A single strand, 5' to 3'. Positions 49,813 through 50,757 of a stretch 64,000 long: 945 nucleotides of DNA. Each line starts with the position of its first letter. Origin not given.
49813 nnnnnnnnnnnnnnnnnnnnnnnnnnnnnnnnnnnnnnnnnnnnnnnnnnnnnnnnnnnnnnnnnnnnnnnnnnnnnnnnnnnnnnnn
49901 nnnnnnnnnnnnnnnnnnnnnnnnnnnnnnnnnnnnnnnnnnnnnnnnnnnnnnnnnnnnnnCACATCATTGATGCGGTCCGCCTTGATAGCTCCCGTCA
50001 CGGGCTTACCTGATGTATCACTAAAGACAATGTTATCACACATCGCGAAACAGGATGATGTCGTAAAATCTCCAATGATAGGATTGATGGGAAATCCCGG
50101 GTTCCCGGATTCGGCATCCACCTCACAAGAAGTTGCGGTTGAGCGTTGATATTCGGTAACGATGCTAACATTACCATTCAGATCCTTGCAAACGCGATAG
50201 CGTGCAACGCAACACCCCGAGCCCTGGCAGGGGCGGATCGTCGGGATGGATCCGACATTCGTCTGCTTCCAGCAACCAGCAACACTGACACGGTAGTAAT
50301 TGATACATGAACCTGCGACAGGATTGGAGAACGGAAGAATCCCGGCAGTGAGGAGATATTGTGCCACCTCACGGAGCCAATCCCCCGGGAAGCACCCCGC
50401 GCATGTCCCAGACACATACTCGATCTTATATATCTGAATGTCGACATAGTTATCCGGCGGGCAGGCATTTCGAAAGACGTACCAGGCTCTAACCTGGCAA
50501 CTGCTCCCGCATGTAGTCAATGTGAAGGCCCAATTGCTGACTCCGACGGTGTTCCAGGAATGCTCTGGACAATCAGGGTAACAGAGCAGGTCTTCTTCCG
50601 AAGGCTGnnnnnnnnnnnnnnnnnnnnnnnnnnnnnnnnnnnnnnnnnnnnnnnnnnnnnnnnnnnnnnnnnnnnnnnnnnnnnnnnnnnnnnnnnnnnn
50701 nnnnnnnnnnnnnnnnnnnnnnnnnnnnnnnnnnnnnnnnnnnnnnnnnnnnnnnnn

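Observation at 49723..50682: Unrecognised cysteine-rich secreted protein family (paralogs B and F)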

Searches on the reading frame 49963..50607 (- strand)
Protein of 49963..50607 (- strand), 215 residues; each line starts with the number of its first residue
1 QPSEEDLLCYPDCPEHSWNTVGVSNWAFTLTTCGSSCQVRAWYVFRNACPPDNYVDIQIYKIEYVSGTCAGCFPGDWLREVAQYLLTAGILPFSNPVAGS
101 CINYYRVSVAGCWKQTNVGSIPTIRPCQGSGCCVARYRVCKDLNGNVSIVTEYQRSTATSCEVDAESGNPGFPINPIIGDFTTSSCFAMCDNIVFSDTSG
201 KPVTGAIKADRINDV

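Call 12: find_related_loci(query=A1, collection=genome_contigs, flank=10000)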
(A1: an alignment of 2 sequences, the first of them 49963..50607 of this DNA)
Query A1 (215 aa) in genome_contigs; peptide patterns used: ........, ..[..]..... (x = any residue, [..] = any of these).
14 stretches matched a pattern, but none encodes a relative of the query by tblastn (E <= 1e-3).

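Call 20: predict_structure(alignment_id=A1)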
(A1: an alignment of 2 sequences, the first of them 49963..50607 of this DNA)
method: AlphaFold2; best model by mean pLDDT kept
length: 215 residues; sequences in the alignment: 2
mean_pLDDT: 58.1   pTM: 0.61
mean pLDDT of the five models: 58.1, 51.6, 45.8, 40.6, 39.9
residues with pLDDT >= 90: 0; 70-90: 46; 50-70: 119; < 50: 50
segments of 3 or more residues with pLDDT < 50: 162-185, 196-215
pLDDT, mean of each block of 10 residues (from residue 1): 53 60 69 69 71 70 74 67 66 58 63 63 64 65 67 53 41 27 49 46 37 34
secondary structure, 60 per line:
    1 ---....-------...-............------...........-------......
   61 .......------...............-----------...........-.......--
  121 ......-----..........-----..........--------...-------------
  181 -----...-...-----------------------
elements in order: H4-7 E19-30 E37-47 E55-67 H74-88 E100-110 E112-118 E121-126 E132-141 E147-156 E186-188

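Call 24: fold_search(model_id=the predicted structure, library=pdb)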
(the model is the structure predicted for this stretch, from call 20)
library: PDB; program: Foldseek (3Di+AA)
matches with E <= 10: 524; with E <= 0.001: 0
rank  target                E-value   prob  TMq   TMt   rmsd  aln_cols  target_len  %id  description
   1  7crv_B                4.0e-01  0.05  0.13  0.18  16.9       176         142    8  Crystal structure of rNLRP1-FIIND (released 2021-03-24)
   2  1y43_B                4.7e-01  0.04  0.10  0.11  15.0       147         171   10  crystal structure of aspergilloglutamic peptidase from Aspergillus niger (released 2005-12-13)
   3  3cff_A                5.3e-01  0.05  0.12  0.15  15.5       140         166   10  Photoswitchable red fluorescent protein psRFP, on-state (released 2009-03-10)
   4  2w68_A                5.9e-01  0.03  0.12  0.12  17.2       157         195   11  ENHANCING THE RECEPTOR AFFINITY OF THE SIALIC ACID-BINDING DOMAIN OF VIBRIO CHOLERAE SIALIDASE THROUGH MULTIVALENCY (released 2008-12-30)
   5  4jfg_A                6.2e-01  0.08  0.15  0.14  15.3       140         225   10  Crystal structure of sfGFP-66-HqAla (released 2013-10-02)
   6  8ee2_H                7.3e-01  0.06  0.14  0.23  13.9       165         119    7  Crystal Structure of Nanobody VHH219 Bound to Its Antigen PA14 Cif (released 2023-09-13)
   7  7z7o_C                7.3e-01  0.06  0.13  0.13  15.5       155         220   14  Structure of the fluorescent protein NeonCyan0.95 at pH 7.5 (released 2022-05-04)
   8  3lf4_B                7.3e-01  0.04  0.12  0.15  15.0       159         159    9  Crystal Structure of Fluorescent Timer Precursor Blue102 (released 2010-03-09)
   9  8fxr_P3               7.3e-01  0.03  0.14  0.14  21.4       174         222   13  Structure of neck with portal vertex of capsid of Agrobacterium phage Milano (released 2023-12-06)
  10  7z7p_B                7.7e-01  0.09  0.14  0.13  15.2       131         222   13  Structure of the fluorescent protein NeonCyan0.95 at pH 5.6 (released 2022-05-04)
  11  4x7c_D                7.7e-01  0.05  0.13  0.22  16.6       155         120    8  Crystal structure of Saga-2006 GII.4 P domain in complex with Nano-85 (released 2014-12-31)
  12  8k9u_A                8.2e-01  0.18  0.16  0.08  14.4       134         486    7  Crystal structure of plasmodium LysRS complexing with ASP3026 derived LysRS inhibitor 2 (ADKI2) (released 2024-06-26)
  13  8fwg_K3               8.2e-01  0.03  0.14  0.14  21.4       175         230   14  Structure of neck and portal vertex of Agrobacterium phage Milano, C5 symmetry (released 2023-12-06)
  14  8xp4_B                8.6e-01  0.15  0.16  0.08  14.7       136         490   11  Crystal Structure of human lysyl-tRNA synthetase with acetyllysine (released 2025-01-22)
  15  5mhs_A                8.6e-01  0.06  0.17  0.21  13.4       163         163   11  T1L reovirus sigma1 complexed with 5C6 Fab fragments (released 2016-12-21)
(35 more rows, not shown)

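Call 28: search_solved_structures(query=A1, max_evalue=10)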
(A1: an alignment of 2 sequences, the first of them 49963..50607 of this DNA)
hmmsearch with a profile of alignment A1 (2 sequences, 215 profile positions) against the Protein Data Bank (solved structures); distinct sequences matched with E-value up to 10: 1.
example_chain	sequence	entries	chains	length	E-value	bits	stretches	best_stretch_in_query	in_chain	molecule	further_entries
9o8u_D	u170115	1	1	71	1.3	11.6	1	159-207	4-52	1-methyl alkyl succinate synthase subunit Mas E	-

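Call 30: search_protein_representatives(alignment_id=A1)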
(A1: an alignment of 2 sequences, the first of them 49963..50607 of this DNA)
Query: 2 sequences, 215 profile positions. Proteins with E-value up to 0.001 (for the whole library): 193; up to 1e-10: 27; up to 1e-30: 2. The best 150 are listed.
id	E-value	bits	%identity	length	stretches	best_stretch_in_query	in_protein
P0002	4.5e-130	447.8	-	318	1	1-215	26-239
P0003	5.4e-63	228.6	-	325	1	8-215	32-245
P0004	2.3e-23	99.1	-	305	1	8-168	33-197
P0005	1.7e-19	86.5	-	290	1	9-168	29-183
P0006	2.8e-19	85.7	-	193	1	8-163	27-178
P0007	2.0e-18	82.9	-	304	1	4-164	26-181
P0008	1.1e-17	80.6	-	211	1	8-161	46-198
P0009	1.6e-14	70.2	-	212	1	12-152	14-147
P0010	1.7e-14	70.1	-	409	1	8-185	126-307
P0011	2.3e-14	69.7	-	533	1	9-194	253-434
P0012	4.4e-14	68.7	-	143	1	36-166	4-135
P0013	5.0e-14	68.6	-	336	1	6-151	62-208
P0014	1.1e-13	67.5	-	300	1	9-149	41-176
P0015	1.6e-13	66.9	-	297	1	9-141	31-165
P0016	2.0e-13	66.6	-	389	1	6-173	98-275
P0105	1.3e-06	44.3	-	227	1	8-167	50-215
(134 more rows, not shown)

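Call 39: find_homologous_proteins(query=A5, max_evalue=0.00001)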
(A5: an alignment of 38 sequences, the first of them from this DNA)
Query A5 (38 sequences) (188 aa, profile of the alignment): 13 proteins with E <= 0.00001 among 262 candidates.
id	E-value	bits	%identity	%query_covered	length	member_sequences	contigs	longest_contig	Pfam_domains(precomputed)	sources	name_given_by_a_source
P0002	1.6e-40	157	59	100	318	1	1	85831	-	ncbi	-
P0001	2.5e-39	153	100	100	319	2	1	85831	-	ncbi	-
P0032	7.5e-38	148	28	91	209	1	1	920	-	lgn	-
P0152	6.4e-33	132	25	86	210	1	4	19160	-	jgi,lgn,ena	-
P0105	1.2e-32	131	30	85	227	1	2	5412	-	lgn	-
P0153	2.4e-32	130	23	85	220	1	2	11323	-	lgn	-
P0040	1.1e-31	128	30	86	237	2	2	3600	-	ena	-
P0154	3.8e-31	126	25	83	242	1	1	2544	-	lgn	-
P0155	3.3e-30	123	30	86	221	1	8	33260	-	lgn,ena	-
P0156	1.2e-29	121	29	86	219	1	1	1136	-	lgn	-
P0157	8.6e-29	119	24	71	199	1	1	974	-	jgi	jgi:hypothetical protein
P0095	3.5e-26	110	29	75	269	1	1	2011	-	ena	-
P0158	1.2e-24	105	24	98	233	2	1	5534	-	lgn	-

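Call 41: find_encoding_contigs(protein=P0155, flank=8000, max_places=3)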
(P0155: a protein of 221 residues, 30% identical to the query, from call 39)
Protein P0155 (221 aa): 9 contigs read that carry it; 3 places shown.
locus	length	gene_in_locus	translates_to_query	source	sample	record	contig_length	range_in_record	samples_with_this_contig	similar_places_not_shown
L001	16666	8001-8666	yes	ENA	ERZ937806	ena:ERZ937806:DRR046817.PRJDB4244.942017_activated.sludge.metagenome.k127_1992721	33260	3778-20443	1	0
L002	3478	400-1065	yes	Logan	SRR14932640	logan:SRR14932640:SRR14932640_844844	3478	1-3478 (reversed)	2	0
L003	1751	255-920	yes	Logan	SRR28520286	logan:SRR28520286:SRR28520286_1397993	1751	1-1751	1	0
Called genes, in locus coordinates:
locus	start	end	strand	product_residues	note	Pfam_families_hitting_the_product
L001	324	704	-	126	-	PF00886:Ribosomal_S16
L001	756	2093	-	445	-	PF02881:SRP54_N, PF01656:CbiA (faint), PF00448:SRP54, PF02978:SRP_SPB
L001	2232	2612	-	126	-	PF03840:SecG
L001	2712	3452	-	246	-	-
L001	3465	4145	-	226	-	PF00753:Lactamase_B, PF13483:Lactamase_B_3, PF12706:Lactamase_B_2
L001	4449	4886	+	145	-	PF00011:HSP20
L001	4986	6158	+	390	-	PF20510:HgmA_N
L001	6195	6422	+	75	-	-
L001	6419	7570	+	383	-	PF14696:Glyoxalase_5 (faint), PF00903:Glyoxalase (weak), PF13669:Glyoxalase_4 (faint), PF00903:Glyoxalase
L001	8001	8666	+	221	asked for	-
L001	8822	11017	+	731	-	PF25852:DUF6242_C (faint), PF14870:PSII_BNR, PF15902:Sortilin-Vps10, PF18962:Por_Secre_tail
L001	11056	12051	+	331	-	PF01882:DUF58, PF13519:VWA_2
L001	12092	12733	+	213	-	-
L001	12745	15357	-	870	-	PF11369:DUF3160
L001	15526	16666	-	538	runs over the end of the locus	PF06956:RtcR, PF00158:Sigma54_activat, PF01078:Mg_chelatase (weak), PF14532:Sigma54_activ_2, PF00004:AAA (weak), PF07728:AAA_5 (weak), PF25601:AAA_lid_14 (weak)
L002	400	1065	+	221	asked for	-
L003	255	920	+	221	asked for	-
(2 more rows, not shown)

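Call 42: find_encoding_contigs(protein=P0152, flank=8000, max_places=3)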
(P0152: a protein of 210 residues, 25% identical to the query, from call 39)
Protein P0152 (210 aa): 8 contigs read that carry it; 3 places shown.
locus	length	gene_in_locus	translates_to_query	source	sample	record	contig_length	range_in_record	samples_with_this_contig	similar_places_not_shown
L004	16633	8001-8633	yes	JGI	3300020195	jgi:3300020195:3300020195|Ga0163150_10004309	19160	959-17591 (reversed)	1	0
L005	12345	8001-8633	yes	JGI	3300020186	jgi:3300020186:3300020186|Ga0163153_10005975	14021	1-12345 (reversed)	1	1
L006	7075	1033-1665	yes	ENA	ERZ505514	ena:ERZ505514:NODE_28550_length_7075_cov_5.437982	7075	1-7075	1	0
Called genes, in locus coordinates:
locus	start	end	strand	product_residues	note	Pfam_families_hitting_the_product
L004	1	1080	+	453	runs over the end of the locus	PF10011:DUF2254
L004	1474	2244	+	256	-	-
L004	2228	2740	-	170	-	-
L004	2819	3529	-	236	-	PF02586:SRAP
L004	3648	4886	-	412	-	PF00872:Transposase_mut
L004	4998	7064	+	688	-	-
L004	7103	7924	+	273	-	-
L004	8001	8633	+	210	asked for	-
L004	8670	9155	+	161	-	-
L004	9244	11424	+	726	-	PF25852:DUF6242_C (faint), PF15902:Sortilin-Vps10 (faint), PF02012:BNR (faint)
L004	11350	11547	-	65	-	-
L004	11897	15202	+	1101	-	PF04851:ResIII, PF22322:DUF6973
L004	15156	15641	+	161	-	-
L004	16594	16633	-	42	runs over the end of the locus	-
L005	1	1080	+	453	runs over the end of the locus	PF10011:DUF2254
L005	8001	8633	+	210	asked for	-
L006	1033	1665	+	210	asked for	-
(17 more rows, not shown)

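Call 43: find_encoding_contigs(protein=P0153, flank=6000, max_places=2)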
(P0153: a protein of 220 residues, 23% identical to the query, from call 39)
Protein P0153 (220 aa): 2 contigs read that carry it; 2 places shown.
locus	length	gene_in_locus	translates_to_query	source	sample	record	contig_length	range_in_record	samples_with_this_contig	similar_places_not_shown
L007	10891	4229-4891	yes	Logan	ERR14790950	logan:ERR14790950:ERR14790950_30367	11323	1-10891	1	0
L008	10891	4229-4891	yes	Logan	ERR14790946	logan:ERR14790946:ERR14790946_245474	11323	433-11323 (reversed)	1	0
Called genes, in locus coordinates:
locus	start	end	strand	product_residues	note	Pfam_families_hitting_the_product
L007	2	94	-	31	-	?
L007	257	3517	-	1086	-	PF00133:tRNA-synt_1, PF09334:tRNA-synt_1g, PF01921:tRNA-synt_1f (faint), PF08264:Anticodon_1, PF19302:DUF5915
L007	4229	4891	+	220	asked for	-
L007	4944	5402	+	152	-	PF18962:Por_Secre_tail (weak)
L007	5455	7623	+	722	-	PF25852:DUF6242_C (faint), PF13088:BNR_2 (faint), PF02012:BNR (faint), PF14870:PSII_BNR, PF15902:Sortilin-Vps10 (weak), PF18962:Por_Secre_tail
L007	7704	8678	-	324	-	-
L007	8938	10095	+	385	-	PF00155:Aminotran_1_2, PF00266:Aminotran_5, PF01041:DegT_DnrJ_EryC1, PF01053:Cys_Met_Meta_PP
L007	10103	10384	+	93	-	-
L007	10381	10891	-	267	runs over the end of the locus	-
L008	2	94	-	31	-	?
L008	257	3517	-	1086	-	PF00133:tRNA-synt_1, PF09334:tRNA-synt_1g, PF01921:tRNA-synt_1f (faint), PF08264:Anticodon_1, PF19302:DUF5915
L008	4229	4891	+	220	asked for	-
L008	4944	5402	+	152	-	PF18962:Por_Secre_tail (weak)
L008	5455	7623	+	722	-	PF25852:DUF6242_C (faint), PF13088:BNR_2 (faint), PF02012:BNR (faint), PF14870:PSII_BNR, PF15902:Sortilin-Vps10 (weak), PF18962:Por_Secre_tail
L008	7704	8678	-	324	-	-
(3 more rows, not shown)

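Call 44: find_encoding_contigs(protein=P0158, flank=6000, max_places=2)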
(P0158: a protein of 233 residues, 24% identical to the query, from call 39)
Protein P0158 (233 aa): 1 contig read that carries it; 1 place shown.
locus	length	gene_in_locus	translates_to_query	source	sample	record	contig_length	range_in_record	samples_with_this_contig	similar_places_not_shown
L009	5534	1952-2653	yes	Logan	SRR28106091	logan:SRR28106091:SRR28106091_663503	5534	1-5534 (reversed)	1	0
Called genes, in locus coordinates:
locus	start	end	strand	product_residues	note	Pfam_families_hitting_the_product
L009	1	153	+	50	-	?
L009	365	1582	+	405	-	PF17293:Arm-DNA-bind_5, PF13102:Phage_int_SAM_5, PF00589:Phage_integrase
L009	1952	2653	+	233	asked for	-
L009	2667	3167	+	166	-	-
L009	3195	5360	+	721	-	PF25852:DUF6242_C (faint), PF15902:Sortilin-Vps10 (faint)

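Call 45: find_encoding_contigs(protein=P0105, flank=6000, max_places=2)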
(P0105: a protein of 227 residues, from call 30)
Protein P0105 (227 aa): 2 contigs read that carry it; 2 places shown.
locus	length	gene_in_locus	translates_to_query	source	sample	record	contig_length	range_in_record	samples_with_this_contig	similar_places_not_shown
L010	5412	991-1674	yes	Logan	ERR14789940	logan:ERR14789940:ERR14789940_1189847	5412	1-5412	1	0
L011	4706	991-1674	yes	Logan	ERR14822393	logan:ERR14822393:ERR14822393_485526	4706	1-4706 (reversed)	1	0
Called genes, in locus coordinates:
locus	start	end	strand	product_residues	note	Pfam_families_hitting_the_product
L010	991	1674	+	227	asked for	-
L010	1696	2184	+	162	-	-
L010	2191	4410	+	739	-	PF25852:DUF6242_C (faint), PF15902:Sortilin-Vps10 (faint), PF14870:PSII_BNR, PF18962:Por_Secre_tail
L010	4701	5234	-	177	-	PF01610:DDE_Tnp_ISL3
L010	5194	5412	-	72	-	?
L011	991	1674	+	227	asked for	-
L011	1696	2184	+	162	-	-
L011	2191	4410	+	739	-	PF25852:DUF6242_C (faint), PF15902:Sortilin-Vps10 (faint), PF14870:PSII_BNR, PF18962:Por_Secre_tail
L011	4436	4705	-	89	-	?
